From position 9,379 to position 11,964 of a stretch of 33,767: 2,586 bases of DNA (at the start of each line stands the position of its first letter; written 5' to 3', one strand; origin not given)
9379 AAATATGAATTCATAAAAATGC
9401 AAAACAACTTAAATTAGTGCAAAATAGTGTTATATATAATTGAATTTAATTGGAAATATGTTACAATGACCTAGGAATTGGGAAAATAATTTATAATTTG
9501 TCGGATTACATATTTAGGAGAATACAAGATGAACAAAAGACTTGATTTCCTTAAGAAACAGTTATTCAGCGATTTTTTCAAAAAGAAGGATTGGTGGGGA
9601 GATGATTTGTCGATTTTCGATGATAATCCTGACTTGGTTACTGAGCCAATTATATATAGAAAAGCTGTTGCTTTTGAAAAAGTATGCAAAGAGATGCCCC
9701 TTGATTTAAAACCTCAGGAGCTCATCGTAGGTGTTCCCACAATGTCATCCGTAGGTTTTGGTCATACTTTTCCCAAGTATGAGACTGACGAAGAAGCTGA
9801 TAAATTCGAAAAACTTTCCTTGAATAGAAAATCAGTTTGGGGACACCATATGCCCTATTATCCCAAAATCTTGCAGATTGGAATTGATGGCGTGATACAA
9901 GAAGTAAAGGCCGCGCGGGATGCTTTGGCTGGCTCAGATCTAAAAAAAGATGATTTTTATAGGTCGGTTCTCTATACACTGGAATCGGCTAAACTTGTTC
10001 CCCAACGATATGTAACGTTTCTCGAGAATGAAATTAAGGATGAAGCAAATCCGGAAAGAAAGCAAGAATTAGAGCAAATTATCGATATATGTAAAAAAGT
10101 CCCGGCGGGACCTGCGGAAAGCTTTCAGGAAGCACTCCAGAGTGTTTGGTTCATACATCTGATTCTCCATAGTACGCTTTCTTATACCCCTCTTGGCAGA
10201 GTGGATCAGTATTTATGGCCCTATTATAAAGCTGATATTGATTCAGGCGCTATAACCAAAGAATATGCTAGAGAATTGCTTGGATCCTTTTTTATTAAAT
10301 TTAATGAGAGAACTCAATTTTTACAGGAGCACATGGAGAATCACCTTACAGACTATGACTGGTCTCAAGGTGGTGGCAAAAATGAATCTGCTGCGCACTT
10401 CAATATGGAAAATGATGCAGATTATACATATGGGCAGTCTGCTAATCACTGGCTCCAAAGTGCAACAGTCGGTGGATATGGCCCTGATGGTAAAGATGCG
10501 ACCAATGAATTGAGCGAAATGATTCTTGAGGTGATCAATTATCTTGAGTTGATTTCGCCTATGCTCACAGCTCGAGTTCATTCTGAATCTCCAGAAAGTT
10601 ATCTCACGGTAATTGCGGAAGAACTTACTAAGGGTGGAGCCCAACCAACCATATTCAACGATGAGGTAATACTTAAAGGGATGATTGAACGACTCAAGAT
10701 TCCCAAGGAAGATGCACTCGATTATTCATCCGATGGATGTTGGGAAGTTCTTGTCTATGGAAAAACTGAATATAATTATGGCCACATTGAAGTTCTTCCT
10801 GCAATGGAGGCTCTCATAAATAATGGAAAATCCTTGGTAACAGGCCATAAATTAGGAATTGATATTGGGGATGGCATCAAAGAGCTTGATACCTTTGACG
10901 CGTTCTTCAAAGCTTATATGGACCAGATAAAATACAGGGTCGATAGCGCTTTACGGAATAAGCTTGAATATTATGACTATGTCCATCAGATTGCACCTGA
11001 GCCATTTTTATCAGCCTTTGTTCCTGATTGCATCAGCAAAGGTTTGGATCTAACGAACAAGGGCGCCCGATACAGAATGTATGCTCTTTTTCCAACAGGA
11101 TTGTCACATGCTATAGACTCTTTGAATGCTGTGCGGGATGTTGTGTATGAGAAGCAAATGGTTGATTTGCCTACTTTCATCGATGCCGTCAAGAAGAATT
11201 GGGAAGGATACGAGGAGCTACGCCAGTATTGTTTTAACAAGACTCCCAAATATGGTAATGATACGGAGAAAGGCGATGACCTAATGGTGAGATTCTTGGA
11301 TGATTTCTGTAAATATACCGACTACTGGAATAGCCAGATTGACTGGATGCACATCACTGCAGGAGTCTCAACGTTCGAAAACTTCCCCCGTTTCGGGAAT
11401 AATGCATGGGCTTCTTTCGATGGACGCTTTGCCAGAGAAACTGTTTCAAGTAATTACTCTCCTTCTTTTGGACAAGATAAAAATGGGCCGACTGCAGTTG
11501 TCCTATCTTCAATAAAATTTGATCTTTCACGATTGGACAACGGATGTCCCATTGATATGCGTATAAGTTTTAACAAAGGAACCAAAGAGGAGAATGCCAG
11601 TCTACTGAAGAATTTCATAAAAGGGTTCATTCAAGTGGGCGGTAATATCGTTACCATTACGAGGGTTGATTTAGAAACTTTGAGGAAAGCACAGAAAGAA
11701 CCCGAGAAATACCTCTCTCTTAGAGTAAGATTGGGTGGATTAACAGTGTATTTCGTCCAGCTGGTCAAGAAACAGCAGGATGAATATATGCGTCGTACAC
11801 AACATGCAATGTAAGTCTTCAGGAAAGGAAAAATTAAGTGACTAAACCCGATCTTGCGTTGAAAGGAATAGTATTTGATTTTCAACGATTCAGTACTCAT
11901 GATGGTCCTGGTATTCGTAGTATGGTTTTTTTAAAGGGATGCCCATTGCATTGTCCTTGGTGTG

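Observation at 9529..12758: Orphan glycyl radical enzyme with a Cys-Trp-Glu loop, attached to a sugar importer: candidate new GRE chemistry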

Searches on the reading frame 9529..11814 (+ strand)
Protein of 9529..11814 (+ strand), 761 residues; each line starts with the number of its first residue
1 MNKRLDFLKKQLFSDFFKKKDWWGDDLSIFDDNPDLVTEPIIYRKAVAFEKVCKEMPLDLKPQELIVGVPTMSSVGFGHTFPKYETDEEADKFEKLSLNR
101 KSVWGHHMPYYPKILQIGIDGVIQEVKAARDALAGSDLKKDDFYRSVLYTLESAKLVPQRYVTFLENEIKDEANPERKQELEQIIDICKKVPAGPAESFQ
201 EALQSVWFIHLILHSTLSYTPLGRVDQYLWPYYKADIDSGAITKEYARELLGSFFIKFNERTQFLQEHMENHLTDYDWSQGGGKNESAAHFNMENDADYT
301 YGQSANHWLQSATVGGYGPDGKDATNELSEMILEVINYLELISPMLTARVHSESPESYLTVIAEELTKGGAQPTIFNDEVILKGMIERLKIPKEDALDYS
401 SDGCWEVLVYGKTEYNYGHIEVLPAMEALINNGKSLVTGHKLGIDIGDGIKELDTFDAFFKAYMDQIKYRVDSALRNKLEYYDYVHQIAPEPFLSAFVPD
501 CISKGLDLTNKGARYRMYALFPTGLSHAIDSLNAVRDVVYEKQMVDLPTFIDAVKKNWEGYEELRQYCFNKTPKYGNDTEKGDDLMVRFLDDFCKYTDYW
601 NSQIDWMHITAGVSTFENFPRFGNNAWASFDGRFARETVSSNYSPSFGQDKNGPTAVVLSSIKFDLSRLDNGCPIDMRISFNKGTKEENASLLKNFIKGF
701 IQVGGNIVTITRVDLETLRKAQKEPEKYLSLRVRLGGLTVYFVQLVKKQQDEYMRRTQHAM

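Call 5: search_protein_families(library=pfam, proteins=[window:9529-11814:+])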
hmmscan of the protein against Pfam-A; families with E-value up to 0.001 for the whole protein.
window:9529-11814:+ (761 aa): 2 families
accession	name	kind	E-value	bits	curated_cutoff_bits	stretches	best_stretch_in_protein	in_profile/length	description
PF02901.20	PFL-like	-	1.3e-131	440.8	24.3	1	97-598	150-623/647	Pyruvate formate lyase-like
PF01228.26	Gly_radical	-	3.1e-13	50.6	22.2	1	640-743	2-106/106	Glycine radical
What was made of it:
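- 9529..11814 (+): GRE1: 761-aa glycyl radical enzyme of the DGCWE clade (Cys404, Trp405, Glu406, His106, Gly737). Pfam PFL-like 1.3e-131 plus Gly_radical (call 5).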

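Call 6: search_protein_families(library=ncbifam, proteins=[window:9529-11814:+])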
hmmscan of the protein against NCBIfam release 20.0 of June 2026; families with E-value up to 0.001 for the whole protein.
window:9529-11814:+ (761 aa): 12 families
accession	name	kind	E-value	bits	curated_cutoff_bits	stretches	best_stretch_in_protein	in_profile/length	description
TIGR01774.1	PFL2-3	subfamily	5.5e-119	398.6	678.2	2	308-760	334-785/786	formate C-acetyltransferase/glycerol dehydratase family glycyl radical enzyme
NF043068.1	glycl_HYPD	equivalog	3e-103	346.4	1100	2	313-759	339-782/784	trans-4-hydroxy-L-proline dehydratase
NF048011.1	SfplDhtHpsGDes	equivalog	1.5e-99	334.5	1000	1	109-760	188-820/821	(2S)-3-sulfopropanediol dehydratase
NF048009.1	SfplDhtHpfGKleb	equivalog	5.1e-99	332.5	1000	2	310-758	364-821/824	(2S)-3-sulfopropanediol dehydratase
TIGR04394.1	choline_CutC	equivalog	1.6e-96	324.6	1050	2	311-757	340-784/789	choline trimethylamine-lyase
NF007437.0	PRK09983.1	equivalog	4.9e-87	292.8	1109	2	311-760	327-764/765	formate C-acetyltransferase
NF033718.1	indole_decarb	equivalog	1.4e-68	231.9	1100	3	561-759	670-866/868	indoleacetate decarboxylase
NF033715.1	glycyl_HPDL_Lrg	equivalog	6.8e-53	179.7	1150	3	560-759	702-899/901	4-hydroxyphenylacetate decarboxylase large subunit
TIGR01255.1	pyr_form_ly_1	equivalog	8.4e-19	67.5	994.2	1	523-759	512-741/744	formate C-acetyltransferase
NF038360.1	rad_fix_GrcA3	exception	5.3e-13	48.8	158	1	689-760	5-76/78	autonomous glycyl radical cofactor GrcA3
NF008341.1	PRK11127.1-1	equivalog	5.7e-09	35.8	145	1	710-760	28-78/80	autonomous glycyl radical cofactor GrcA2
TIGR04365.1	spare_glycyl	equivalog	4.3e-05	23.8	170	1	704-757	68-121/126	autonomous glycyl radical cofactor GrcA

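Call 7: search_solved_structures(query=window:9529-11814:+, max_evalue=1e-10, show_alignments=2)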
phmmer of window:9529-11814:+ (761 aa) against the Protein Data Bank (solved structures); distinct sequences matched with E-value up to 1e-10: 33.
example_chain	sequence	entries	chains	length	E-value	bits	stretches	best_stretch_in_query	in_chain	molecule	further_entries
9f3w_A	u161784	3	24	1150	2.2e-94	320.5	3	311-757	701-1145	Choline trimethylamine-lyase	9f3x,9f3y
5i2a_A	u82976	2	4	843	2.7e-83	283.8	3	296-558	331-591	Diol-dehydratase | Diol dehydratase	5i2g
8id1_A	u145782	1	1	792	1.7e-82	281.2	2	308-760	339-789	Formate C-acetyltransferase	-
2f3o_A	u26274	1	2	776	2.1e-82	280.9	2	299-757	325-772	pyruvate formate-lyase 2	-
1r8w_A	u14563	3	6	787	1.2e-81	278.4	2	310-761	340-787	glycerol dehydratase | B12-independent glycerol dehydratase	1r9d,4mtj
6vxc_A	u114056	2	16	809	5.7e-80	272.8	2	311-759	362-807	Trans-4-hydroxy-L-proline dehydratase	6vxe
5a0z_A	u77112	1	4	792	1.5e-79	271.5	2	311-757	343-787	CHOLINE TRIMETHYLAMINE LYASE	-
5a0u_A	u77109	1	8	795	1.5e-79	271.4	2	311-757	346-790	CHOLINE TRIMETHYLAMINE LYASE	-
9ht9_A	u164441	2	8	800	6.5e-79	269.3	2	313-758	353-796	Choline trimethylamine-lyase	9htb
9r0v_A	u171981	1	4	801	6.6e-79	269.3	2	313-758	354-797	Choline trimethylamine-lyase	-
5fay_A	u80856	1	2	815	7e-79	269.2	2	312-758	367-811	Choline trimethylamine-lyase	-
6vue_A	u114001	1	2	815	7.2e-79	269.2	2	313-758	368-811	Choline trimethylamine-lyase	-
5faw_A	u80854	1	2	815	7.9e-79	269.1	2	312-758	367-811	Choline trimethylamine-lyase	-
5fau_A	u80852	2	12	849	8.9e-79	268.9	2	313-758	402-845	Choline trimethylamine-lyase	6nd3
5fav_A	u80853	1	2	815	1.8e-78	267.9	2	313-758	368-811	Choline trimethylamine-lyase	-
9rco_A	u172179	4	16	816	2.1e-74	254.5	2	309-759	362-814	Glycyl radical protein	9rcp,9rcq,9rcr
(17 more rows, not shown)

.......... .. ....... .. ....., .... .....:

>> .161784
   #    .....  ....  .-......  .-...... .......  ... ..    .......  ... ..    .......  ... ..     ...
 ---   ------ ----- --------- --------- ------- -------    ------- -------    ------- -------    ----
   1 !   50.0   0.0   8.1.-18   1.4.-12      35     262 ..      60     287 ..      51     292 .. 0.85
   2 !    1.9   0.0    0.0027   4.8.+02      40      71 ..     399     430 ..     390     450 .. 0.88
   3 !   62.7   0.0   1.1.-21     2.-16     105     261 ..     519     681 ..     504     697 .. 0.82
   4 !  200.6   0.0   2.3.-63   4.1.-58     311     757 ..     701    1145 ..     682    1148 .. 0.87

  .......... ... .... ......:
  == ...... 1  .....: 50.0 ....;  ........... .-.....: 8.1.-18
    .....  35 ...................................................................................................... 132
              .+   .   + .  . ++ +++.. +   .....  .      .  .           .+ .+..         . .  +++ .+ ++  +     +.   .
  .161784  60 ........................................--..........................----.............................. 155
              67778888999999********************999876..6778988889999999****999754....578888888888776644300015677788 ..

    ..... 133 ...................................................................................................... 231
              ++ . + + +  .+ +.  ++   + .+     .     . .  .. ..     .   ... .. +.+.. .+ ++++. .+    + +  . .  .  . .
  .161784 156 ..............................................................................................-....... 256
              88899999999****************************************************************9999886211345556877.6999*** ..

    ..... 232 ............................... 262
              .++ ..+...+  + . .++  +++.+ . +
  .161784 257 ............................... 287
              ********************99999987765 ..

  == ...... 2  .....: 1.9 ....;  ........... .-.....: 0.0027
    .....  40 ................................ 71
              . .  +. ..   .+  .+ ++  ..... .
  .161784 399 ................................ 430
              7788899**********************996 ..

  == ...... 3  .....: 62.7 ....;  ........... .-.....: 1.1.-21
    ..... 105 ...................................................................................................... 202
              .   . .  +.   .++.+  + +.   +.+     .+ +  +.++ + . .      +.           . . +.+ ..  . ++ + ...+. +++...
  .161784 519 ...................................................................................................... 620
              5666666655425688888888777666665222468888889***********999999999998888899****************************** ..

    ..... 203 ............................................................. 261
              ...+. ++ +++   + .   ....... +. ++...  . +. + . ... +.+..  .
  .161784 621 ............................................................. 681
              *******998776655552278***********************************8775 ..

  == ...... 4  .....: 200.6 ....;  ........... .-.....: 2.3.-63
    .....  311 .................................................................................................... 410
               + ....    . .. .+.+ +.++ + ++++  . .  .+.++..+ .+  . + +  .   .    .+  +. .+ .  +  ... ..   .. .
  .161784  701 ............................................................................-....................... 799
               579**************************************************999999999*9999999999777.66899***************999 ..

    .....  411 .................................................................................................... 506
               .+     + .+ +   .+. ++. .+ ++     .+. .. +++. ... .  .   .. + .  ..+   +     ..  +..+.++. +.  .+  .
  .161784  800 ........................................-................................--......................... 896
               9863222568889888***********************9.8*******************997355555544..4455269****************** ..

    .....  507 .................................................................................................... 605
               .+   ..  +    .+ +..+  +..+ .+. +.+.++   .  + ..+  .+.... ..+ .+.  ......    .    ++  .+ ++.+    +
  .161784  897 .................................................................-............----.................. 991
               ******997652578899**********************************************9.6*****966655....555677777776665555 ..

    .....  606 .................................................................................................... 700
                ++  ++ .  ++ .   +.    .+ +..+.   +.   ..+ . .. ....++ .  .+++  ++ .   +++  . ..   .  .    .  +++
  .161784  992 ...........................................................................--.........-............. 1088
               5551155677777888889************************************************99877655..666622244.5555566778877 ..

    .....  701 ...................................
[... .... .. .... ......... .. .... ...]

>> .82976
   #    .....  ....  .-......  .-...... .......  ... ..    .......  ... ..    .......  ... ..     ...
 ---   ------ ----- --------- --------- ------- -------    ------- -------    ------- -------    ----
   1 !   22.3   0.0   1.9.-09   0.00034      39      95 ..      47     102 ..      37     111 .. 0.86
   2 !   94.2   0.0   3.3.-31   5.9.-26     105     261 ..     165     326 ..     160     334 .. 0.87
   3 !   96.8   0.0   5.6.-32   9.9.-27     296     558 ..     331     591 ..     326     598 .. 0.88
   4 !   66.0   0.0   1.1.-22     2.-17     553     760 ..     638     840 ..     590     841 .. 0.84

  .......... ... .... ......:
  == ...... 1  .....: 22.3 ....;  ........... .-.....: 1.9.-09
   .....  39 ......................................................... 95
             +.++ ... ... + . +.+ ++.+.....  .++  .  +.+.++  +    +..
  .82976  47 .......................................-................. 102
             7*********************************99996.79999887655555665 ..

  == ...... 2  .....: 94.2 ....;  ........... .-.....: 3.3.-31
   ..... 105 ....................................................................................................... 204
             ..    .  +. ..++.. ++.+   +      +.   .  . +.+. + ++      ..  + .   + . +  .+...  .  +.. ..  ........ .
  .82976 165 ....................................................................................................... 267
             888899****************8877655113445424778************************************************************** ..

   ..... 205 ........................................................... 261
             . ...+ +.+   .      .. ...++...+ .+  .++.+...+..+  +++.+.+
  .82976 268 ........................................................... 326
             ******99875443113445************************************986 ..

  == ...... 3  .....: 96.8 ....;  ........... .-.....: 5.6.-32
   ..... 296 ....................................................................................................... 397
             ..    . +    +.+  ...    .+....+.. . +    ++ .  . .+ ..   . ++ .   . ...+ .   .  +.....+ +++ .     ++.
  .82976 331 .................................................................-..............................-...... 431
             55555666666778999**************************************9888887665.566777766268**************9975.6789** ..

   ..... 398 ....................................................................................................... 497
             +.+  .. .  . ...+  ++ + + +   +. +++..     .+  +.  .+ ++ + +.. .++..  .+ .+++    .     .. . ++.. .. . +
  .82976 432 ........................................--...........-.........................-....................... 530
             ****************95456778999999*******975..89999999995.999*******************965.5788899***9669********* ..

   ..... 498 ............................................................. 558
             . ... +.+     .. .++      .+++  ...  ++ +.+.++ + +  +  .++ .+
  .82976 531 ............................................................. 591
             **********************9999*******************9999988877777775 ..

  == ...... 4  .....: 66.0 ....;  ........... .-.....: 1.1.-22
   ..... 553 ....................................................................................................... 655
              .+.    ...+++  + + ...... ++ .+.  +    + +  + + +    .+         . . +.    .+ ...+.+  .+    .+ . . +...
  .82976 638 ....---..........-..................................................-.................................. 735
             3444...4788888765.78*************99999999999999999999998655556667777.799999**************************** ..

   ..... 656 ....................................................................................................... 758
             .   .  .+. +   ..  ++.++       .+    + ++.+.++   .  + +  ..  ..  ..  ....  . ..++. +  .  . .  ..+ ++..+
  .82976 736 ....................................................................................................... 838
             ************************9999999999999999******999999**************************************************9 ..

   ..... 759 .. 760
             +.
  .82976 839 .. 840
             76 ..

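Call 8: find_homologous_proteins(query=window:9529-11814:+, max_evalue=1e-20)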
Query window:9529-11814:+ (761 aa): 650 proteins with E <= 1e-20 among 8000 candidates; the best 120 are listed.
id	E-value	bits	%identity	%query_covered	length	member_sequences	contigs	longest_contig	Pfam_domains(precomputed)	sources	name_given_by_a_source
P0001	0.0e+0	1774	100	100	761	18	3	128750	PF02901.21,PF01228.27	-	-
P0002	0.0e+0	1223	70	95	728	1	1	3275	PF02901.21,PF01228.27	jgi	jgi:formate C-acetyltransferase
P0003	0.0e+0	1221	66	100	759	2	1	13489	PF02901.21,PF01228.27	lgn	-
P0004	0.0e+0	1216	67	99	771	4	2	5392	PF02901.21,PF01228.27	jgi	jgi:pyruvate-formate lyase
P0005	0.0e+0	1184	64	100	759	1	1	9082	PF02901.21,PF01228.27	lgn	-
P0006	0.0e+0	1183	65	100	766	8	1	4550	PF02901.21,PF01228.27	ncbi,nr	ncbi:MAG: hypothetical protein LIQ31_06925 [Planctomycetes bacterium]|nr:hypothetical protein [Planc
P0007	0.0e+0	1169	64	100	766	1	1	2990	PF02901.21,PF01228.27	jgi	jgi:choline trimethylamine-lyase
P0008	0.0e+0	1164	65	100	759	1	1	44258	PF02901.21,PF01228.27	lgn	-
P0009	0.0e+0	1163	64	100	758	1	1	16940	PF02901.21,PF01228.27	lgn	-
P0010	0.0e+0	1161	64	100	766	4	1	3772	PF02901.21,PF01228.27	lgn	-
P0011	0.0e+0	1159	63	100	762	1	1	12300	PF02901.21,PF01228.27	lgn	-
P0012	0.0e+0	1157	64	99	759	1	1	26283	PF02901.21,PF01228.27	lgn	-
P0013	0.0e+0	1157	63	99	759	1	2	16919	PF02901.21,PF01228.27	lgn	-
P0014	0.0e+0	1152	63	99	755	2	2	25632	PF02901.21,PF01228.27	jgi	jgi:formate C-acetyltransferase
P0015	0.0e+0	1152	64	100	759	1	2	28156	PF02901.21,PF01228.27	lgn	-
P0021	0.0e+0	1139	62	100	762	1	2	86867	PF02901.21,PF01228.27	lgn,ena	-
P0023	0.0e+0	1135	63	100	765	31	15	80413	PF02901.21,PF01228.27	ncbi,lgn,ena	-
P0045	1.1e-296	1004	56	100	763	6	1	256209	PF02901.21,PF01228.27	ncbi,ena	-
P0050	3.1e-294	996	54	100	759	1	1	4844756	PF02901.21,PF01228.27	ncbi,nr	ncbi:MAG: hypothetical protein JSV89_21835 [Spirochaetaceae bacterium]|nr:MAG: hypothetical protein 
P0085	4.9e-278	943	53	100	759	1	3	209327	PF02901.21,PF01228.27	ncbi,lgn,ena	-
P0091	5.5e-272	923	52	100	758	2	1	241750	PF02901.21,PF01228.27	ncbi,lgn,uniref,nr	ncbi:pyruvate formate lyase family protein [Clostridium sp. E02]|uniref:pyruvate formate lyase famil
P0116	1.5e-188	647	41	99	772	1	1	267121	PF02901.21,PF01228.27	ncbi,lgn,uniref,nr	ncbi:pyruvate-formate lyase [Butyricicoccus faecihominis]|uniref:pyruvate formate lyase family prote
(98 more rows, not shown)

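Call 16: find_encoding_contigs(protein=P0001, flank=10000, max_places=3)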
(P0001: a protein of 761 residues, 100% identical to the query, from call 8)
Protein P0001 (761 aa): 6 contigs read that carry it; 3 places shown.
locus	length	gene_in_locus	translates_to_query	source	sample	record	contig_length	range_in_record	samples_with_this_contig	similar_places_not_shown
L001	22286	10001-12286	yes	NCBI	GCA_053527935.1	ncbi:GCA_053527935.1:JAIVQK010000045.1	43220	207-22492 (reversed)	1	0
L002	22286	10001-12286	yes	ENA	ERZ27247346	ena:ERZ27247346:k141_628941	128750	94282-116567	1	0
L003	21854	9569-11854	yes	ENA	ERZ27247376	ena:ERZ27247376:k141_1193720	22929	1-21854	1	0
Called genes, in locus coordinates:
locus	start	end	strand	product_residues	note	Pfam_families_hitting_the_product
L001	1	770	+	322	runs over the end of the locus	PF26342:TP_1001_2nd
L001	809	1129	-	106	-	PF00085:Thioredoxin, PF13098:Thioredoxin_2 (weak), PF13905:Thioredoxin_8 (faint)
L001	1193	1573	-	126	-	PF00436:SSB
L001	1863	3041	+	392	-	PF04015:DUF362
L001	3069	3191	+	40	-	-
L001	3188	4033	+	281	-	PF00702:Hydrolase, PF08282:Hydrolase_3, PF12710:HAD (faint), PF13419:HAD_2 (faint), PF05116:S6PP (weak)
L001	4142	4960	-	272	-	PF08220:HTH_DeoR, PF00455:DeoRC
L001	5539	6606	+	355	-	PF00532:Peripla_BP_1 (weak), PF13407:Peripla_BP_4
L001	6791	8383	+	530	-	PF00005:ABC_tran, PF02463:SMC_N (weak), PF13304:AAA_21 (faint), PF00005:ABC_tran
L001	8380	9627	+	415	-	PF02653:BPD_transp_2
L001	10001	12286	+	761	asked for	PF02901:PFL-like, PF01228:Gly_radical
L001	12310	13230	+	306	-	PF04055:Radical_SAM, PF13353:Fer4_12, PF12797:Fer4_2 (faint), PF13237:Fer4_10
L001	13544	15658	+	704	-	PF13229:Beta_helix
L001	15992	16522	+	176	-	-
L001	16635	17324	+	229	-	PF00696:AA_kinase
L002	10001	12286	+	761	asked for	PF02901:PFL-like, PF01228:Gly_radical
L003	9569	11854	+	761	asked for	PF02901:PFL-like, PF01228:Gly_radical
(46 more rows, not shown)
